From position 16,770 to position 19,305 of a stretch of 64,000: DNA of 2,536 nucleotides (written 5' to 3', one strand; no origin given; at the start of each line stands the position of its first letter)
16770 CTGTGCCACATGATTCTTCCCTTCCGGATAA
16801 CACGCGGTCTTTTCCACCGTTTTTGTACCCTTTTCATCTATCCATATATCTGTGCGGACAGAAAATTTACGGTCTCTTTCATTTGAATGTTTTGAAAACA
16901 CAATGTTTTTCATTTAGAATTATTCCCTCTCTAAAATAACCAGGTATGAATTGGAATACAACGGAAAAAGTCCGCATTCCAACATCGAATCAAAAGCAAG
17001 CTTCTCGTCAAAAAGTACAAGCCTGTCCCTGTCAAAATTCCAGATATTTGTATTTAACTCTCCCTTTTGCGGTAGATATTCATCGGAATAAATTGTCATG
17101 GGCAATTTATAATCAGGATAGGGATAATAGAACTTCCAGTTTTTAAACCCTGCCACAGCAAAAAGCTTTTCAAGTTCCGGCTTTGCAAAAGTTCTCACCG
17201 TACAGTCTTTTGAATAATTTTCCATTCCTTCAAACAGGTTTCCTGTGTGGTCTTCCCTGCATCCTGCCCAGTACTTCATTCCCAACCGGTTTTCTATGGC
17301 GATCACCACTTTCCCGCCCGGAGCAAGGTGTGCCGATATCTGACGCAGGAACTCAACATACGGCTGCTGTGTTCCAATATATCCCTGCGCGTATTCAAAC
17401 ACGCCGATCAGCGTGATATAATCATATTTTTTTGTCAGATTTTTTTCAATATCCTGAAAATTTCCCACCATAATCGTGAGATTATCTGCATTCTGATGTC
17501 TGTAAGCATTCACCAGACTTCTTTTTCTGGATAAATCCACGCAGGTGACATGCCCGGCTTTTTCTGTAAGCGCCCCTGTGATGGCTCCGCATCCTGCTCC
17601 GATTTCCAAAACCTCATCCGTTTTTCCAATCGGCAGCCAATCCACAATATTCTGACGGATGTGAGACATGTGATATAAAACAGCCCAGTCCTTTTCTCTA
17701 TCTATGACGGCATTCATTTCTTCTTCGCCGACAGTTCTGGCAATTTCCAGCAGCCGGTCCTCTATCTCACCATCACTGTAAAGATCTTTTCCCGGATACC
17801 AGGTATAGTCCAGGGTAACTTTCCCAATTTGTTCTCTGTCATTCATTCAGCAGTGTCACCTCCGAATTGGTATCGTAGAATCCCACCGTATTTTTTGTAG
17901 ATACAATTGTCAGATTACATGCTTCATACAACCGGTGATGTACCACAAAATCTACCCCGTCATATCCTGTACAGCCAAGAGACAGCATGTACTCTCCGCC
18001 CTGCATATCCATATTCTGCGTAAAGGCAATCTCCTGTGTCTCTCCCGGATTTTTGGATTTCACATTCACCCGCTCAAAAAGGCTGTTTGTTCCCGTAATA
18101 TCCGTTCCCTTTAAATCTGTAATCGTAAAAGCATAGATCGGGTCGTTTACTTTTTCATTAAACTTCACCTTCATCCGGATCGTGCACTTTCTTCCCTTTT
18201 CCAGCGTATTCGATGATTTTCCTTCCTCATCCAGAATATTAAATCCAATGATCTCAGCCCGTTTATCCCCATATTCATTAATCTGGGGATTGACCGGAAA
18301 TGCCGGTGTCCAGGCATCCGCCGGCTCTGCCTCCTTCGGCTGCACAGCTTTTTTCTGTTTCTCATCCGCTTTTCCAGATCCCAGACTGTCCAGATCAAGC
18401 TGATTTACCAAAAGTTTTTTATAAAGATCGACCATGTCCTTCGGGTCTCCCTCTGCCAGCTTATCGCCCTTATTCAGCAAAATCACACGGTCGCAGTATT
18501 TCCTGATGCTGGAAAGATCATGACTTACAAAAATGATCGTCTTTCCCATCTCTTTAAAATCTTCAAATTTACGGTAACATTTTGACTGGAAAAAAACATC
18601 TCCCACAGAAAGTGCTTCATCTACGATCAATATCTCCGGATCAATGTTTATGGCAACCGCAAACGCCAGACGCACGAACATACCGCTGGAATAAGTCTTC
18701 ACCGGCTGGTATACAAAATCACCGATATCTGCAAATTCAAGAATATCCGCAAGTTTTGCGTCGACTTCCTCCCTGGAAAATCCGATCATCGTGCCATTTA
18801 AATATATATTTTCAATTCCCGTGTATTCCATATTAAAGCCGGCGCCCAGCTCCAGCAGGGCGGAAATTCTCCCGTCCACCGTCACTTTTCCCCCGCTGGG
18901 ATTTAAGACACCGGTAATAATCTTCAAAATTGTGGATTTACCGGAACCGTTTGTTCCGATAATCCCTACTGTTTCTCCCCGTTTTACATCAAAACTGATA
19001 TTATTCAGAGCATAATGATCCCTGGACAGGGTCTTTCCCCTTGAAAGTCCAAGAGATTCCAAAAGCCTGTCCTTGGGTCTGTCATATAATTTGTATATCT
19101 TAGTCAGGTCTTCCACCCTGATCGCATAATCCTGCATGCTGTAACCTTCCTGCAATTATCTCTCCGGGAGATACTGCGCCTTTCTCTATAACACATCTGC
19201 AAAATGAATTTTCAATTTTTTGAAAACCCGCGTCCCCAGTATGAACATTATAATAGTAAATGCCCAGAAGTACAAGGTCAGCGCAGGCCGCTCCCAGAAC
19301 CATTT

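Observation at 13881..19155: Candidate Gram-positive chain-termination/export-gating system: kinase-like domain fused to the polymerase, stand-alone methyltransferase, and Wzt with a cap-binding domain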

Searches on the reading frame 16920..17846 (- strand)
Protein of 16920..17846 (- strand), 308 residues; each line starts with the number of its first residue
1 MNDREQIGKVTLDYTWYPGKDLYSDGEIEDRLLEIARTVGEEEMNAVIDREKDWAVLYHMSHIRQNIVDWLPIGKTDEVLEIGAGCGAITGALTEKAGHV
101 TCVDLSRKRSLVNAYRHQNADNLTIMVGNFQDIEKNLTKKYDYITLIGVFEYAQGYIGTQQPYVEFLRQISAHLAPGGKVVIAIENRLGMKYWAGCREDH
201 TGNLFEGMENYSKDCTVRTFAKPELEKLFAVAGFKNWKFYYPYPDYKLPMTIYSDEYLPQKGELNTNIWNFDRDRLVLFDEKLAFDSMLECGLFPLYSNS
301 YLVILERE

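Call 8: search_protein_families(library=pfam, proteins=[window:16920-17846:-], max_evalue=0.01)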
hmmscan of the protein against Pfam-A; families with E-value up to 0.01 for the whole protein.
window:16920-17846:- (308 aa): 12 families
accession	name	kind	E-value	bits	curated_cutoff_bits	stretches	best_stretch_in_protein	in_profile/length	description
PF08242.18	Methyltransf_12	-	3.4e-12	47.4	30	1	80-179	1-97/98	Methyltransferase domain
PF13489.12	Methyltransf_23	-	7.3e-12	45.8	27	1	72-237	18-162/164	Methyltransferase domain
PF13649.12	Methyltransf_25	-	9.9e-09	36.2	27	1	79-178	1-97/97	Methyltransferase domain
PF08241.18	Methyltransf_11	-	3.3e-08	34.5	21.2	1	80-182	1-95/95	Methyltransferase domain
PF00398.26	RrnaAD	-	7.8e-07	28.9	24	1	64-134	19-89/263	Ribosomal RNA adenine dimethylase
PF13847.12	Methyltransf_31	-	1.3e-06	28.6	27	1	75-186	3-113/145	Methyltransferase domain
PF02353.26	CMAS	-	1.1e-05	25.3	27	1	66-182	53-164/273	Mycolic acid cyclopropane synthetase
PF05175.20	MTS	-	2.7e-05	24.3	23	1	71-191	27-147/170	Methyltransferase small domain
PF01135.25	PCMT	-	0.00026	21.3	20.3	1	62-120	60-123/210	Protein-L-isoaspartate(D-aspartate) O-methyltransferase (PCMT)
PF03848.20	TehB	-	0.00098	19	20.4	1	54-154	9-109/193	Tellurite resistance protein TehB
PF05401.17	NodS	-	0.001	19.4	24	1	75-154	43-120/201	Nodulation protein S (NodS)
PF11899.13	DUF3419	-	0.0016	18.1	28.2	0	70-109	25-64/385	Protein of unknown function (DUF3419)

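Call 10: search_solved_structures(query=window:16920-17846:-, max_evalue=1, show_alignments=2)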
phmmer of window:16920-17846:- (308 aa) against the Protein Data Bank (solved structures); distinct sequences matched with E-value up to 1: 42.
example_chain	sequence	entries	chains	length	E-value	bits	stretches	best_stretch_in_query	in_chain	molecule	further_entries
8rdl_A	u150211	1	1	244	2.6e-05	26.9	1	77-182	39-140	ToxA protein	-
7wzg_A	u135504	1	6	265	0.00032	23.3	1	78-181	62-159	Cypemycin N-terminal methyltransferase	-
1f38_A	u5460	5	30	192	0.0014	21.2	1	72-183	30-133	PRECORRIN-8W DECARBOXYLASE | Precorrin-6y methyltransferase/putative decarboxylase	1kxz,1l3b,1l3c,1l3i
5wp4_A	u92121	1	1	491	0.0017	20.9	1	64-106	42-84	Phosphoethanolamine N-methyltransferase 1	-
2p7h_A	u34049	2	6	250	0.0017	20.9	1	71-182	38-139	Hypothetical protein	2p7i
6f5z_A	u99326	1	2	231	0.0019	20.8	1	62-182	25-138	24-sterol C-methyltransferase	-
1dus_A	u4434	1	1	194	0.0021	20.6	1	67-203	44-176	MJ0882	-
5wp5_A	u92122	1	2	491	0.0038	19.8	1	64-114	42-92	Phosphomethylethanolamine N-methyltransferase 2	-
6rbd_y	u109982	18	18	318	0.0054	19.2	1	62-134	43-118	Dimethyladenosine transferase | rRNA adenine N(6)-methyltransferase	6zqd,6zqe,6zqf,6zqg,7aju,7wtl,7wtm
3tqs_A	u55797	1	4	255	0.0057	19.2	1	58-131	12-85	Ribosomal RNA small subunit methyltransferase A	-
4hgy_A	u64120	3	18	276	0.071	15.6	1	77-194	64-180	CcbJ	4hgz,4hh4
4p58_A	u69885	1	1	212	0.079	15.4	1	50-150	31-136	Catechol O-methyltransferase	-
6uk5_A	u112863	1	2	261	0.089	15.2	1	78-182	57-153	CalS10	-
1zq9_A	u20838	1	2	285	0.1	15.1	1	64-108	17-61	Probable dimethyladenosine transferase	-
6w6c_A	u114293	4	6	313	0.11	14.9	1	64-108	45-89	Probable dimethyladenosine transferase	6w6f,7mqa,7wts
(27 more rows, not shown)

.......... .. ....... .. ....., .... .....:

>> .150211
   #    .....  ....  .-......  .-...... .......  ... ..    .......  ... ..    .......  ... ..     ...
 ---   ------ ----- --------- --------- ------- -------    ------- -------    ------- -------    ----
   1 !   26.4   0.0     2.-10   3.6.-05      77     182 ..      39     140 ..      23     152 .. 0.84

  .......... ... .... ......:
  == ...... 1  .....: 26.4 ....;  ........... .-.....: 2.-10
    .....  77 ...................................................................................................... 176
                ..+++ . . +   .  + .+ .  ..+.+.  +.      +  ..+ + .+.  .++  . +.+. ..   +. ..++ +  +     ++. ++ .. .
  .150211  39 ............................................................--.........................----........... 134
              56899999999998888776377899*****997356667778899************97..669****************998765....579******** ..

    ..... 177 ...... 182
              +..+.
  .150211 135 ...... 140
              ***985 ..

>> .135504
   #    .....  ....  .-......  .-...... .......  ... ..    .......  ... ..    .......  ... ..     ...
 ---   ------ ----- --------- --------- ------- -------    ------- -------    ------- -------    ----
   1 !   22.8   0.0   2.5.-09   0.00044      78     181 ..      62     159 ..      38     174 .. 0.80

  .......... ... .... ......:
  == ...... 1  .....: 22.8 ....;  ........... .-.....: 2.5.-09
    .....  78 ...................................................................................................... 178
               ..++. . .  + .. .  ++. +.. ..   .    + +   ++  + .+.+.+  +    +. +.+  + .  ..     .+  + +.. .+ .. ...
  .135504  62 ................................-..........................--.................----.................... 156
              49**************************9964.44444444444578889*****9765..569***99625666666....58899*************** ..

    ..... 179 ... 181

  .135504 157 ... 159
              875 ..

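Call 41: search_dna_similar(query=window:16920-17846:-, collection=plasmids, mode=protein, max_evalue=1e-8, max_rows=30)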
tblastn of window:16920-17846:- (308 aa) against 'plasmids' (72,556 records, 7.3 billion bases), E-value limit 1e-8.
Records with a match: 2; places in all: 2; records where one place covers at least 80% of the query: 1.
Best place of each record, by identity: <60% 2.
By first word of the organism name: Pseudomonas 1; Citrobacter 1.
By predicted mobility (MOB-suite, as given by PLSDB): non-mobilizable 1; conjugative 1.
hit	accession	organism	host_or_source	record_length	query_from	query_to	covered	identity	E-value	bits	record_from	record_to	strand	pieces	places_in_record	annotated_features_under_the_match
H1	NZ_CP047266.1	Pseudomonas asturiensis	Stream water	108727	23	303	91%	34.8%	3e-40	156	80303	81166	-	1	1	glycosyltransferase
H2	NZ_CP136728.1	Citrobacter braakii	Homo sapiens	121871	12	255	79%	36.9%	9e-37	146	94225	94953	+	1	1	class I SAM-dependent methyltransferase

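Call 42: get_annotated_region(hit=H1, flank=9000)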
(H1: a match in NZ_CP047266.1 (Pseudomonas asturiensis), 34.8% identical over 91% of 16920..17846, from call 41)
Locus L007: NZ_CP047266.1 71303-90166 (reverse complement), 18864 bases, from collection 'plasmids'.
description: Pseudomonas asturiensis strain CC1524 plasmid pCC1524, complete sequence
organism: Pseudomonas asturiensis (NCBI taxid 1190415)
taxonomy: Bacteria; Pseudomonadota; Gammaproteobacteria; Pseudomonadales; Pseudomonadaceae; Pseudomonas; Pseudomonas asturiensis
host: -; source: Stream water; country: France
typing (MOB-suite, as given by PLSDB): non-mobilizable
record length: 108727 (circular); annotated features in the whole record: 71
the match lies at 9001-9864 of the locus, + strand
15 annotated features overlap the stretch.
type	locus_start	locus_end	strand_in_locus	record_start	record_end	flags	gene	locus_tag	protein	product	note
CDS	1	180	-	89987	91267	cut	-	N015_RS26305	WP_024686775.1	TRAP transporter large permease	GO:0008643 - carbohydrate transport [Evidence IEA]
CDS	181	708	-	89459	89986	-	-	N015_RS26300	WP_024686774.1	TRAP transporter small permease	-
CDS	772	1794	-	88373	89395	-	-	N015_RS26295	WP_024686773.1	TRAP transporter substrate-binding protein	-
CDS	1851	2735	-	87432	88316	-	-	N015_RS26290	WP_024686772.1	SMP-30/gluconolactonase/LRE family protein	-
CDS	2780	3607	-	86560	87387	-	-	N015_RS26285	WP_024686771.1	NAD(P)-dependent oxidoreductase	-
CDS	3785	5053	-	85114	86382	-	-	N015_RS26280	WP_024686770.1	OprD family porin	GO:0015802 - basic amino acid transport [Evidence IEA]; GO:0006811 - monoatomic ion transport [Evidence IEA]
CDS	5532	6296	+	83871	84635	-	-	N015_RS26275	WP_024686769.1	SDR family oxidoreductase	-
CDS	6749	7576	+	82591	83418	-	-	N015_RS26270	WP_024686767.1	ABC transporter permease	-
CDS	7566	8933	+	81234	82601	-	-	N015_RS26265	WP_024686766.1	ABC transporter ATP-binding protein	-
CDS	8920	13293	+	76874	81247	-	-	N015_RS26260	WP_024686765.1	glycosyltransferase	-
CDS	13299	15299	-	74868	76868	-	-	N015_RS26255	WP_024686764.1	hypothetical protein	-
CDS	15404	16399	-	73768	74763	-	-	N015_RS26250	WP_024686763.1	glycosyltransferase family 2 protein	-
CDS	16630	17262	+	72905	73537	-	-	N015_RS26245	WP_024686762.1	hypothetical protein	-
CDS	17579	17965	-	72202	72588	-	-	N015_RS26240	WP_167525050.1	hypothetical protein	-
CDS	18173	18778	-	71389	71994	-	-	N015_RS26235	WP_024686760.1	methyltransferase domain-containing protein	-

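Call 43: get_annotated_region(hit=H2, flank=9000)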
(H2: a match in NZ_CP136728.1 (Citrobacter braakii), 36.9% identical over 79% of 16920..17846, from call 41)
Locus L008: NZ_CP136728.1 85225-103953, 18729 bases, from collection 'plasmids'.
description: Citrobacter braakii strain F217 plasmid pF217-3, complete sequence
organism: Citrobacter braakii (NCBI taxid 57706)
taxonomy: Bacteria; Pseudomonadota; Gammaproteobacteria; Enterobacterales; Enterobacteriaceae; Citrobacter; Citrobacter braakii
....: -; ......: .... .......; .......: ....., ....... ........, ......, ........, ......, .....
typing (MOB-suite, as given by PLSDB): conjugative; replicon rep_cluster_2183; relaxase MOBF; mating-pair formation MPF_F
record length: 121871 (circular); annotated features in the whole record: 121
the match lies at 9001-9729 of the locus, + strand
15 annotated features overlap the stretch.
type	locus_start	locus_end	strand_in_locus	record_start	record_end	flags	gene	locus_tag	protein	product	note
CDS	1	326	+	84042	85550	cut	ltrA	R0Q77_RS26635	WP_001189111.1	group II intron reverse transcriptase/maturase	GO:0000373 - Group II intron splicing [Evidence IEA]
CDS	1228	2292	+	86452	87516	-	rffG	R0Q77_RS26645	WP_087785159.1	dTDP-glucose 4,6-dehydratase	GO:0009225 - nucleotide-sugar metabolic process [Evidence IEA]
CDS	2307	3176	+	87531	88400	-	rfbA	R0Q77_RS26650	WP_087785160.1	glucose-1-phosphate thymidylyltransferase RfbA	GO:0019305 - dTDP-rhamnose biosynthetic process [Evidence IEA]; GO:0009243 - O antigen biosynthetic process [Evidence ...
CDS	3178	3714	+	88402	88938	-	rfbC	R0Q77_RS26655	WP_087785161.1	dTDP-4-dehydrorhamnose 3,5-epimerase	GO:0019305 - dTDP-rhamnose biosynthetic process [Evidence IEA]; GO:0009243 - O antigen biosynthetic process [Evidence ...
CDS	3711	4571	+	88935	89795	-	rfbD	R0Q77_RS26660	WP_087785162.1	dTDP-4-dehydrorhamnose reductase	GO:0019305 - dTDP-rhamnose biosynthetic process [Evidence IEA]; GO:0009243 - O antigen biosynthetic process [Evidence ...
CDS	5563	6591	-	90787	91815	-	-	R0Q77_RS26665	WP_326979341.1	IS630 family transposase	-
CDS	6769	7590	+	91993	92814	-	-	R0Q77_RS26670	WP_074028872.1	ABC transporter permease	-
CDS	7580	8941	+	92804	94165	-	-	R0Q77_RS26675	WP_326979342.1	ABC transporter ATP-binding protein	-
CDS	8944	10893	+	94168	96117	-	-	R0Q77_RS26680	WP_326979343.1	class I SAM-dependent methyltransferase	-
CDS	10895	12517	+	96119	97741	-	-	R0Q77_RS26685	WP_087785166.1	glycosyltransferase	-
CDS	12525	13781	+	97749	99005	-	-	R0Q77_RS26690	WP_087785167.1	glycosyltransferase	-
CDS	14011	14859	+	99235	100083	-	-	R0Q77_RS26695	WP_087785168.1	glycosyltransferase family 2 protein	-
CDS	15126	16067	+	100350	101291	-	-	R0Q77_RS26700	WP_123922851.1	acyltransferase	-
CDS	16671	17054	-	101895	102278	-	-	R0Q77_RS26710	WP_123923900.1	hemagglutinin repeat-containing protein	-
CDS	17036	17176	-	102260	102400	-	-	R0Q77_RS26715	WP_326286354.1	DUF6862 domain-containing protein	-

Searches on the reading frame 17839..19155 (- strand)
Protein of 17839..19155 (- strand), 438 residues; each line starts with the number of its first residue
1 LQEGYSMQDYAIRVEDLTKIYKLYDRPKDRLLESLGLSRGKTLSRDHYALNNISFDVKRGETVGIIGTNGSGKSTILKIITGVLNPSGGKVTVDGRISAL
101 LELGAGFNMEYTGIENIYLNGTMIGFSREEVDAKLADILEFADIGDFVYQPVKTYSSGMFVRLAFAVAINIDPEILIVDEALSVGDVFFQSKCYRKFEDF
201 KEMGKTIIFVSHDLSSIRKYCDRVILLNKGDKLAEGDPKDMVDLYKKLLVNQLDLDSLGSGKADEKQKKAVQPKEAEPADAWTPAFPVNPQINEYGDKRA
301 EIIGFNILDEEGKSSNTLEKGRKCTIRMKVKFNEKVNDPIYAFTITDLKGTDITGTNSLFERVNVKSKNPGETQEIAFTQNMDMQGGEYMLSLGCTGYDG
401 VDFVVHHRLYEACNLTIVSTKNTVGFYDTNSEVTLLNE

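Call 8: search_protein_families(library=pfam, proteins=[window:17839-19155:-], max_evalue=0.01)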
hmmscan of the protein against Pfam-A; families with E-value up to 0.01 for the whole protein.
window:17839-19155:- (438 aa): 6 families
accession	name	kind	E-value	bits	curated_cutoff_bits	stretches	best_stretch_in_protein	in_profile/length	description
PF14524.12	Wzt_C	-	1.1e-39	136.1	30.4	1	293-428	3-142/143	Wzt C-terminal domain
PF00005.33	ABC_tran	-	1.7e-23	84.2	25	1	50-182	1-136/137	ABC transporter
PF13555.12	AAA_29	-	0.00011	22.3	27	1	54-88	16-50/61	P-loop containing region of AAA domain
PF13476.12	AAA_23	-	0.0023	19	27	1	59-84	18-43/201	AAA domain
PF03308.22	MeaB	-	0.0023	17.5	23.1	1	50-93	23-66/273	Methylmalonyl Co-A mutase-associated GTPase MeaB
PF13175.12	AAA_15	-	0.0058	16.7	32.1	0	63-87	26-50/374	AAA ATPase domain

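Call 11: search_solved_structures(query=window:17839-19155:-, max_evalue=0.001)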
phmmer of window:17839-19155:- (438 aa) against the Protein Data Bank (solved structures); distinct sequences matched with E-value up to 0.001: 532 (the best 60 are shown).
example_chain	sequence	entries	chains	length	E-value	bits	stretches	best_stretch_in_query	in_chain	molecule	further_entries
8dku_A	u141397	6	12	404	7.3e-81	275.5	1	11-251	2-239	ABC transporter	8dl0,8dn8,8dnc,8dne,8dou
7k2t_A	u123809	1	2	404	1.7e-80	274.2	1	11-251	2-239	ABC transporter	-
6amx_A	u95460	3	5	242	5.5e-76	259.4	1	12-250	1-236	ABC transporter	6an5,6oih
6m96_A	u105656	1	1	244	6.7e-76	259.1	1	11-250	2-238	ABC transporter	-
6jbh_A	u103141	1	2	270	1.8e-69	237.9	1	9-252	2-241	TarH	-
7dd0_A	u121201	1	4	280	3.5e-59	204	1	15-261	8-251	Teichoic acids export ATP-binding protein TagH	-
9cfl_B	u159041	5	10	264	1e-57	199.2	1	11-249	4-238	Teichoic acids export ATP-binding protein TagH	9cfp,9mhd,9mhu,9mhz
9qhw_C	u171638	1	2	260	1.2e-41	146.3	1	48-246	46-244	ABC transporter ATP-binding protein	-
9qfx_C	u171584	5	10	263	1.2e-41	146.2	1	48-246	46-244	ABC transporter ATP-binding protein | Probable o-antigen/lipopolysaccharide transport ATP-binding protein ABC transporter RfbE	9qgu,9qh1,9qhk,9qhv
9qhx_C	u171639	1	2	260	3.1e-41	144.9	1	48-246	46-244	ABC transporter ATP-binding protein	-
9qhj_C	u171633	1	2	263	3.1e-41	144.9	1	48-246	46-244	Probable o-antigen/lipopolysaccharide transport ATP-binding protein ABC transporter RfbE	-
8tsi_A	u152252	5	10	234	2.2e-34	122.4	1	47-237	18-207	ABC transporter ATP-binding protein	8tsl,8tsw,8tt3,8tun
8tsh_A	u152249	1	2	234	5.6e-34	121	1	47-237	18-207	ABC transporter ATP-binding protein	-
8wd9_D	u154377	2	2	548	6.9e-32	114.1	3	153-234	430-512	Probable dipeptide-transport ATP-binding protein ABC transporter DppD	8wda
8wdb_D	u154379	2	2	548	4.7e-31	111.4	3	153-234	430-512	Probable dipeptide-transport ATP-binding protein ABC transporter DppD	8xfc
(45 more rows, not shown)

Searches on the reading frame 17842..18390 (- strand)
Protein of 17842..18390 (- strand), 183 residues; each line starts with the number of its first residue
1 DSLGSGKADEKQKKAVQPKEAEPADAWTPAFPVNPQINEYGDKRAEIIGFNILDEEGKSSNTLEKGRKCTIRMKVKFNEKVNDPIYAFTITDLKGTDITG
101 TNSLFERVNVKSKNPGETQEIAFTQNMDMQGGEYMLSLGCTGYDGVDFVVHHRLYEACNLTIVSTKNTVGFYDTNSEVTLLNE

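Call 81: search_solved_structures(query=window:17842-18390:-, max_evalue=10, show_alignments=2)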
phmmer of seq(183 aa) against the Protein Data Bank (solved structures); distinct sequences matched with E-value up to 10: 10.
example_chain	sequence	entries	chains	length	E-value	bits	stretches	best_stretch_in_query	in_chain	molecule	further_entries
2r5o_A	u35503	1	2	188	2.5e-05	27.3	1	33-178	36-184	Putative ATP binding component of ABC-transporter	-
8dku_A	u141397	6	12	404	0.0077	19.2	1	38-163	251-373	ABC transporter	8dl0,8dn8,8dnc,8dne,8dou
7k2t_A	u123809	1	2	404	0.0077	19.2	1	38-163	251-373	ABC transporter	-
8dky_A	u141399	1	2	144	0.014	18.3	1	52-164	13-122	ABC transporter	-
6o14_A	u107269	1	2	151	0.018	18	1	54-164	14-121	ABC transporter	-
7aih_BG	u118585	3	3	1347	0.063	16.2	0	81-107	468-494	mL100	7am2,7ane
5hno_A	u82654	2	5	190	0.37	13.7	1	39-141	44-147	ABC type transport system putative ATP binding protein | ABC transporter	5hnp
2q73_A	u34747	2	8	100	0.56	13.1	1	39-110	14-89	Hypothetical protein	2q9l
2q5z_A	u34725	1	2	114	1.3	11.9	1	39-110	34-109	Hypothetical protein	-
5ucv_A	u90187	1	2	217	1.8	11.5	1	105-150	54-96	Probable GTP-binding protein EngB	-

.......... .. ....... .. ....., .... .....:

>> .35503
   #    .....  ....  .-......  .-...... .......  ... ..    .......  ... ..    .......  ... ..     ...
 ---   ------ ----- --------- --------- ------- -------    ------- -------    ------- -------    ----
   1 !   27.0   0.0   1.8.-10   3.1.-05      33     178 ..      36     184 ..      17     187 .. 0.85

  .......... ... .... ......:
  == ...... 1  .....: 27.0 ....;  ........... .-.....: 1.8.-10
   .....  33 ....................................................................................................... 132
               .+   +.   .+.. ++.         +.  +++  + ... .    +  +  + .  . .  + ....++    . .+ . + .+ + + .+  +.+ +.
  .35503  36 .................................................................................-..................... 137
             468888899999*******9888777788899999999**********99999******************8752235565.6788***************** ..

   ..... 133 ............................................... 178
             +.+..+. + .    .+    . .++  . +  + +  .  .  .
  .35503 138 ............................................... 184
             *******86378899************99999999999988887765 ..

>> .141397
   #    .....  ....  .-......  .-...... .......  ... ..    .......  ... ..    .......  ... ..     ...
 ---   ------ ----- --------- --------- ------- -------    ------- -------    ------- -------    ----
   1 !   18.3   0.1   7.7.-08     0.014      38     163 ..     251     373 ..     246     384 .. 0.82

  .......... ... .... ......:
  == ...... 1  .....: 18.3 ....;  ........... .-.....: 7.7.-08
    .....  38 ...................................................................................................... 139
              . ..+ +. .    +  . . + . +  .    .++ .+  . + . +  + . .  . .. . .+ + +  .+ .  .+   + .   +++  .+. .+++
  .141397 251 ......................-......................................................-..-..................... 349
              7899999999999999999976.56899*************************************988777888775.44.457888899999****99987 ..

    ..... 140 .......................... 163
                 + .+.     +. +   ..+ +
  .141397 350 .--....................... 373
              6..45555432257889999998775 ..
